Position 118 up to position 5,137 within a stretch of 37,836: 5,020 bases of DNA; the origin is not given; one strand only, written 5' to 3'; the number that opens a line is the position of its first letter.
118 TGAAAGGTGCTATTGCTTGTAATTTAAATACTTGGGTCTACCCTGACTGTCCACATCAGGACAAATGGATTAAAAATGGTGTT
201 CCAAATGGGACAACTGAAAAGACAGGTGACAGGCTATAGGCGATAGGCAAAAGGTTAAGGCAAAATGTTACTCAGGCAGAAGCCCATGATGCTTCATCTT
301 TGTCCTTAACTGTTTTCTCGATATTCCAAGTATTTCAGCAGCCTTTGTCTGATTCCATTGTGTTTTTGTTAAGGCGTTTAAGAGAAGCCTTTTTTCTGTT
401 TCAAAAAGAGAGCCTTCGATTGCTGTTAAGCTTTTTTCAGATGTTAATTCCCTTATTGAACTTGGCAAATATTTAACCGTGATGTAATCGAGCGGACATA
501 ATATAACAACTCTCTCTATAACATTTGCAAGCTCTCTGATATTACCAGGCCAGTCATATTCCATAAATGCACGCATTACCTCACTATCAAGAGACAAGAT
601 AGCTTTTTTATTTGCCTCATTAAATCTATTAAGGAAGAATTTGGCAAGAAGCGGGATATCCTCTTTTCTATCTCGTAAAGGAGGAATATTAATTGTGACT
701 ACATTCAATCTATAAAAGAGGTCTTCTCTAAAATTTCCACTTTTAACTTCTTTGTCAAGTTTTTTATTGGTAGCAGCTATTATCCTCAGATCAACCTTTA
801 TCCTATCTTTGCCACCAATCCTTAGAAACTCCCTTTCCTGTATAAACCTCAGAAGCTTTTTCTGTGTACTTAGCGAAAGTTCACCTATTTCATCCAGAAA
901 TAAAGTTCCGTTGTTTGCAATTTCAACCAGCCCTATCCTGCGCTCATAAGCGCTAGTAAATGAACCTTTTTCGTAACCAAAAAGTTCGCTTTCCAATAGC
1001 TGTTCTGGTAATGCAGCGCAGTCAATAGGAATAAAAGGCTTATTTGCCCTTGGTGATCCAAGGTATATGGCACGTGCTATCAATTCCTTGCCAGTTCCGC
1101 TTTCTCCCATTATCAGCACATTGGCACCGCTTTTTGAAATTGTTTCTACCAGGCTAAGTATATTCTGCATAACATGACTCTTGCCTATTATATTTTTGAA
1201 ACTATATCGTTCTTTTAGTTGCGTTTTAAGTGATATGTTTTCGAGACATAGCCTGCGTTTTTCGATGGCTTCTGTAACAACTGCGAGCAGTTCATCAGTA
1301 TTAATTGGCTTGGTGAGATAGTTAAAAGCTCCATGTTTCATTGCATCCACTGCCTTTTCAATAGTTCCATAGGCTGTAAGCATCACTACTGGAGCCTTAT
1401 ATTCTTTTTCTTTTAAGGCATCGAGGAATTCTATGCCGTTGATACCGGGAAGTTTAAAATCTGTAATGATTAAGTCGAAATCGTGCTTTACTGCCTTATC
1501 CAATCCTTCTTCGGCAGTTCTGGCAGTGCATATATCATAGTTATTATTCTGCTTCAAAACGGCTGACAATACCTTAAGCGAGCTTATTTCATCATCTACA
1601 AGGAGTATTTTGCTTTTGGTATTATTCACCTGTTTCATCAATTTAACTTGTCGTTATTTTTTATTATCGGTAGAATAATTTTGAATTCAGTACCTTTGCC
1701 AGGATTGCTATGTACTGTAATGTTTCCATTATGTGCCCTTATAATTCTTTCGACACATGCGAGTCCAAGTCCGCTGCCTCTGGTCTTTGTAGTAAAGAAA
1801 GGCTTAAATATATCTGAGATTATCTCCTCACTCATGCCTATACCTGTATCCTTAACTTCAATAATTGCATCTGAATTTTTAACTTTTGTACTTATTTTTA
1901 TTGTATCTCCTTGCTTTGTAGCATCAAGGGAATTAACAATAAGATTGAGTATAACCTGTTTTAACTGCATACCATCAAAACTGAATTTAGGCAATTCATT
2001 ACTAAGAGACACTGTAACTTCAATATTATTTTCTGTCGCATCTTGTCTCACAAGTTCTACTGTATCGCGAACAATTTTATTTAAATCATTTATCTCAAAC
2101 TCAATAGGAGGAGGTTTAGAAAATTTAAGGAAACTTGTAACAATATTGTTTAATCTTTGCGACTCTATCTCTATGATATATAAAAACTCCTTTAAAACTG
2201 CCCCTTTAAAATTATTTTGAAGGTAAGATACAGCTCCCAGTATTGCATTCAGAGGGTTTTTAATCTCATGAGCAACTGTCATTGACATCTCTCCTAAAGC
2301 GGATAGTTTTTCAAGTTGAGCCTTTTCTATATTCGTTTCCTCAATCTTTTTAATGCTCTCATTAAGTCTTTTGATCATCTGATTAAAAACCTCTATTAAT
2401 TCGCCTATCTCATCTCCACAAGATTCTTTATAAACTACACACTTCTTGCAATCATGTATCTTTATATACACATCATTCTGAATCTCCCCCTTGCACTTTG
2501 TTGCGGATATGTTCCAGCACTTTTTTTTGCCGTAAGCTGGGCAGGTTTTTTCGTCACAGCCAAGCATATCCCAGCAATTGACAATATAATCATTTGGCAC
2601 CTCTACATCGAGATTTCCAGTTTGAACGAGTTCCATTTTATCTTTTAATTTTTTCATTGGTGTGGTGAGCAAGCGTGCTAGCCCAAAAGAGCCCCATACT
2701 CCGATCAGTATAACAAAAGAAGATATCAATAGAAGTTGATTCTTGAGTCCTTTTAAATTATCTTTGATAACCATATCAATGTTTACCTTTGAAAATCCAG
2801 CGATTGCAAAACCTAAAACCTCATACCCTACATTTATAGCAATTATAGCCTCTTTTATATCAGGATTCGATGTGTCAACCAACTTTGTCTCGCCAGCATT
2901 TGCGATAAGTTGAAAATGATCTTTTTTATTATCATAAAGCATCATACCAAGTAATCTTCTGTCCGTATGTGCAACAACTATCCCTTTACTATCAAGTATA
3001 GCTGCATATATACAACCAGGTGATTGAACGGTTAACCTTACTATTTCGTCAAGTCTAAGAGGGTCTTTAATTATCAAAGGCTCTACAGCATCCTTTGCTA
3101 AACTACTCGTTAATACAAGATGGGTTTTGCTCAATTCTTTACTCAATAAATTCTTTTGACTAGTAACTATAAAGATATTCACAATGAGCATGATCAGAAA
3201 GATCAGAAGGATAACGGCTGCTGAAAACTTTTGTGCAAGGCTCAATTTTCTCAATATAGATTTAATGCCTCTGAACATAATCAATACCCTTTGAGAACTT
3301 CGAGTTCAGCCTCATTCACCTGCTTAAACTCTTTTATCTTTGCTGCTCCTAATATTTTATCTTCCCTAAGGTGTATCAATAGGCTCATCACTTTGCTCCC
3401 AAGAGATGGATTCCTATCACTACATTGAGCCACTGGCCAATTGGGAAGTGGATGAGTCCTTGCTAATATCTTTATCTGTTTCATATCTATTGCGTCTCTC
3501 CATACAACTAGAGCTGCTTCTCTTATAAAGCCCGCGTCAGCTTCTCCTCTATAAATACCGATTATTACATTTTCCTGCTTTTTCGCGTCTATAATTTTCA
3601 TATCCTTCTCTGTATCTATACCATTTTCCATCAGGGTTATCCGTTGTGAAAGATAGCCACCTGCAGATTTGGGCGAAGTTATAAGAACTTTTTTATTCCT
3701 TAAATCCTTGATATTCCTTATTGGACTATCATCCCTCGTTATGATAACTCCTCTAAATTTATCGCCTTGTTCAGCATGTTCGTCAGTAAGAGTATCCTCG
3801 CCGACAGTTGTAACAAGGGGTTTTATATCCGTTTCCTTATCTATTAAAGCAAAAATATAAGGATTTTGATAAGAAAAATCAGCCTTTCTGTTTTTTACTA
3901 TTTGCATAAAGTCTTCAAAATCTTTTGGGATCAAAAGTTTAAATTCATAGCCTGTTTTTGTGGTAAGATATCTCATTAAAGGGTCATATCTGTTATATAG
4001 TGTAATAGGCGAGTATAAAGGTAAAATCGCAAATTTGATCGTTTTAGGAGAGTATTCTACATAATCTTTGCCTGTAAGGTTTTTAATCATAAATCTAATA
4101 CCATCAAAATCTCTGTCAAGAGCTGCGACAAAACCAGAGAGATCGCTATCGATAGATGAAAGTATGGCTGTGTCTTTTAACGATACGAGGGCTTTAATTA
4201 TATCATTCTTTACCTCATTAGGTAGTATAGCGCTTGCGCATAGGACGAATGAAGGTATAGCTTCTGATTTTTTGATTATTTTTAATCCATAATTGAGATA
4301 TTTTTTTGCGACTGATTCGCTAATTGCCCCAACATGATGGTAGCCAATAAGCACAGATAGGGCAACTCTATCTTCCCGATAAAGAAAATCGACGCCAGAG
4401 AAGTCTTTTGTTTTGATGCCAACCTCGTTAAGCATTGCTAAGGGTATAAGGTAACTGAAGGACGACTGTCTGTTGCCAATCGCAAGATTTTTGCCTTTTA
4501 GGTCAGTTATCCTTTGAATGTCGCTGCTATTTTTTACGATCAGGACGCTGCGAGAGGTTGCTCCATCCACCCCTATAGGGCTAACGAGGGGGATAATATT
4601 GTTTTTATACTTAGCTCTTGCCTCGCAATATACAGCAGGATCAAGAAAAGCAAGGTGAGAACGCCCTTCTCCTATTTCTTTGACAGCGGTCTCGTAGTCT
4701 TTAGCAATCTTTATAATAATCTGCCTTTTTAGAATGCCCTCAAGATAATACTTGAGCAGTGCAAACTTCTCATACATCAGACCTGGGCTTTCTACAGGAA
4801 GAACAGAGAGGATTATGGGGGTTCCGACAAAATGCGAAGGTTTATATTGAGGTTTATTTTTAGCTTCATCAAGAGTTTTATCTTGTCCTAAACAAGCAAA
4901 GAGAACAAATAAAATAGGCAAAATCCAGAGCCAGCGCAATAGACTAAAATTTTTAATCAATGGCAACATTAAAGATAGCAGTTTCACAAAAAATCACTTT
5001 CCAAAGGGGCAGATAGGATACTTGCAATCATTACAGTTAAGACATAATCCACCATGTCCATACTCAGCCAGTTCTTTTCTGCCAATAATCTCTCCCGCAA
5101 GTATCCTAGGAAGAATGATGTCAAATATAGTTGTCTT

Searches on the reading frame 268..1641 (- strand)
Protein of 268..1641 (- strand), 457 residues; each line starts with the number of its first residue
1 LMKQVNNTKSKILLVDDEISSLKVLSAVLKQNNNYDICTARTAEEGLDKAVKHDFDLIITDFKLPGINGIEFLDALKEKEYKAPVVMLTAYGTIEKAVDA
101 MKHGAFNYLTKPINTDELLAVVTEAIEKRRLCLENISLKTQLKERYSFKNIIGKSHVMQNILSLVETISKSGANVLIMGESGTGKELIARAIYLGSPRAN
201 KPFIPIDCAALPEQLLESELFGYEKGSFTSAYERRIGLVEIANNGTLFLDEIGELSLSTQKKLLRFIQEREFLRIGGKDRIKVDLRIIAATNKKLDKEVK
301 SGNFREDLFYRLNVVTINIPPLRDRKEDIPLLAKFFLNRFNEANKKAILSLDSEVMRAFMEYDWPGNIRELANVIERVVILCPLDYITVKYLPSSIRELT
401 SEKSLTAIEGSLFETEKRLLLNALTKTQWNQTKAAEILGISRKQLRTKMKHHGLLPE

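Call 19: search_protein_families(library=ncbifam, proteins=[window:268-1641:-], max_evalue=0.00001)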
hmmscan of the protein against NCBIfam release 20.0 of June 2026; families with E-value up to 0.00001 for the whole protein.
window:268-1641:- (457 aa): 110 families (the best 25 are shown)
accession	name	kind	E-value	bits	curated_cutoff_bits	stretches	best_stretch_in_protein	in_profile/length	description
NF008469.0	PRK11361.1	equivalog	8.3e-139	463.2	714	1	9-456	4-458/461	acetoacetate metabolism transcriptional regulator AtoC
TIGR01818.1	ntrC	equivalog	7e-125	417.4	558.6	1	12-398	1-383/463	nitrogen regulation protein NR(I)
NF007689.0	PRK10365.1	equivalog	1.8e-124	415.9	760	1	8-449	4-439/441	sigma-54-dependent response regulator transcription factor ZraR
TIGR02915.1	PEP_resp_reg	equivalog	7.4e-119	397.5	502.6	1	12-454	1-444/445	PEP-CTERM-box response regulator transcription factor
NF041552.1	TF_PrdR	equivalog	3.7e-112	375.5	795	1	133-452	251-576/577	sigma-54 dependent transcriptional regulator PrdR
TIGR01817.1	nifA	equivalog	1.5e-111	373.7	528.85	1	137-391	184-437/534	nif-specific transcriptional activator NifA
NF041946.1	LuxO_transreg_Vib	equivalog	2.9e-111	372.5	800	1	17-407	4-391/463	quorum-sensing sigma-54 dependent transcriptional regulator LuxO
NF051870.1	NAssimRespRegNtrX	equivalog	1.5e-109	366.9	600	1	10-453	2-451/452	nitrogen assimilation response regulator NtrX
NF011695.0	PRK15115.1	equivalog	2.4e-108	362.8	763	1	7-453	4-437/445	two-component system response regulator GlrR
NF049963.1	RespRegFlgRCampy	domain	4.2e-106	355.4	750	1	12-452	3-427/429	fla regulon two-component system response regulator FlgR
NF008176.1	PRK10923.1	equivalog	1.4e-104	350.3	620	1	9-405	3-394/469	nitrogen regulation protein NR(I)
NF050807.1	TransRegFlbDCaul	equivalog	3e-101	339.5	750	1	39-451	29-437/454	sigma-54-dependent transcriptional regulator FlbD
NF038308.1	RNA_repair_RtcR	equivalog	4.3e-100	336.1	650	1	93-447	122-506/530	RNA repair transcriptional activator RtcR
NF003451.0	PRK05022.1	equivalog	2.2e-93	313.7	476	1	98-386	132-427/512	nitric oxide reductase transcriptional regulator NorR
NF011958.0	PRK15429.1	equivalog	3.5e-90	303.5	830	1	116-454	345-686/692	formate hydrogenlyase transcriptional activator FlhA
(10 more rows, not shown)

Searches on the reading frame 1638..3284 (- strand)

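Call 19: search_protein_families(library=ncbifam, proteins=[window:1638-3284:-], max_evalue=0.00001)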
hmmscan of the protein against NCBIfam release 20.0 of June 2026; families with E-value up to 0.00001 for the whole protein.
window:1638-3284:- (548 aa): 77 families (the best 25 are shown)
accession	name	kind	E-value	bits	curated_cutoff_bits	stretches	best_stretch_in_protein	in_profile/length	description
NF008468.0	PRK11360.1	equivalog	9.1e-70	235.7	646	1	317-545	383-613/616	two-component system sensor histidine kinase AtoS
NF007688.0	PRK10364.1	equivalog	7.9e-65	219.4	479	1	305-543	218-454/460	two-component system sensor histidine kinase ZraS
NF053867.1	SprKinKinDBac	equivalog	2.3e-47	161.6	775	1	319-542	275-499/500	sporulation kinase KinD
NF046044.1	PnpS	equivalog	5.4e-43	147.5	400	1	337-539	177-390/390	two-component system histidine kinase PnpS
NF010411.0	PRK13837.1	equivalog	3.1e-42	144.5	647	1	313-543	435-678/828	two-component system VirA-like sensor kinase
TIGR02956.1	TMAO_torS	equivalog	1.7e-36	125.7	676.5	1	299-542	435-684/967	TMAO reductase system sensor histidine kinase/response regulator TorS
NF046020.1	HisKinCckABruc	equivalog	1.6e-35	122.3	1000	1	312-540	464-707/868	cell cycle histidine kinase CckA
NF052574.1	HisKinEspCMyxo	equivalog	7.2e-35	120.4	1200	1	324-542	411-639/785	serine histidine kinase EspC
NF038348.1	T2SS_HK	subfamily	2.2e-34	118.8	450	1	376-540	409-573/574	histidine kinase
NF008312.0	PRK11100.1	equivalog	3.7e-34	118.4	356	1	321-539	247-473/477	two-component system sensor histidine kinase CreC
NF046026.1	HisKinCckACaul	equivalog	1.8e-33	115.6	1000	1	317-545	289-537/678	cell cycle histidine kinase CckA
NF033092.0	HK_WalK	equivalog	2.7e-33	115.4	725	1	336-540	378-594/594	cell wall metabolism sensor histidine kinase WalK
NF011874.0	PRK15347.1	equivalog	7.2e-33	113.7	852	1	290-542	349-616/921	two component system sensor kinase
NF041735.1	hist_kin_RppB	equivalog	1.2e-32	113.2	400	1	336-539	222-438/438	two-component system sensor histidine kinase RppB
NF047496.1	HK_LIC11548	equivalog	2e-31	109.4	750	1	290-540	327-589/589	LIC_11548 family sensor histidine kinase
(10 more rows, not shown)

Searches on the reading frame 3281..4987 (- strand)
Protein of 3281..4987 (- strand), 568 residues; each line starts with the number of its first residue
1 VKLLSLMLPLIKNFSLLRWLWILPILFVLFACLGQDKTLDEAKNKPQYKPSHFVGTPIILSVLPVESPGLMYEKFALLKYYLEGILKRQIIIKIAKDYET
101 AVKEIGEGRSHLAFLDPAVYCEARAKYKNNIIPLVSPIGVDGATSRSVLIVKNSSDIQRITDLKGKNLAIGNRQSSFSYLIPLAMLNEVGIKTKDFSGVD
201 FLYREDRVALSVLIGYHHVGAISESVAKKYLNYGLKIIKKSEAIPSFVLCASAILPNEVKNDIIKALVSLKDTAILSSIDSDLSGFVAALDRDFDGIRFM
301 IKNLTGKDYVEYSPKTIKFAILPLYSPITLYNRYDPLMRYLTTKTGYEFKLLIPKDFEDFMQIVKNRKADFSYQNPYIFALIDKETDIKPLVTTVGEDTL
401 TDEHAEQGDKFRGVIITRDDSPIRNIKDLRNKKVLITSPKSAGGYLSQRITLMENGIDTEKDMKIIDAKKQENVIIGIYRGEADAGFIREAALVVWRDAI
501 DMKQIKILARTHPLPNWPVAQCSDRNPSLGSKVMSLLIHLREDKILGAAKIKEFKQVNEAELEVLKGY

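Call 19: search_protein_families(library=ncbifam, proteins=[window:3281-4987:-], max_evalue=0.00001)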
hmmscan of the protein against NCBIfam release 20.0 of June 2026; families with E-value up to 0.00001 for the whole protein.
window:3281-4987:- (568 aa): 8 families
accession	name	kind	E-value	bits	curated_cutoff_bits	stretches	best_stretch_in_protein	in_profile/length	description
TIGR01098.1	3A0109s03R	subfamily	1.9e-63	214.3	112.05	2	311-538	27-251/253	phosphate/phosphite/phosphonate ABC transporter substrate-binding protein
TIGR03431.1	PhnD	equivalog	3e-49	168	261.1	2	56-304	27-286/288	phosphonate ABC transporter substrate-binding protein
TIGR04553.1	ABC_peri_selen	hypoth_equivalog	1.2e-22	80.5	250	2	60-234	4-179/266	putative selenate ABC transporter substrate-binding protein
NF040750.1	tetrathio_HK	equivalog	1.5e-15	56.7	750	1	320-465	10-151/555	tetrathionate respiration histidine kinase TtrS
TIGR02122.1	TRAP_TAXI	subfamily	4.6e-12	45.4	84.35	0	149-202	125-177/320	TAXI family TRAP transporter solute-binding subunit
NF049985.1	SBP_like_Rv1680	exception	1.7e-08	34.5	400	0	98-197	40-137/268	Rv1680 family SBP-like protein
TIGR01728.1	SsuA_fam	subfamily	1.4e-07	31.1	163.5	0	145-195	83-131/290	aliphatic sulfonate ABC transporter substrate-binding protein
NF008588.0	PRK11553.1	subfamily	4e-06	26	299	0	147-200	111-162/319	aliphatic sulfonate ABC transporter substrate-binding protein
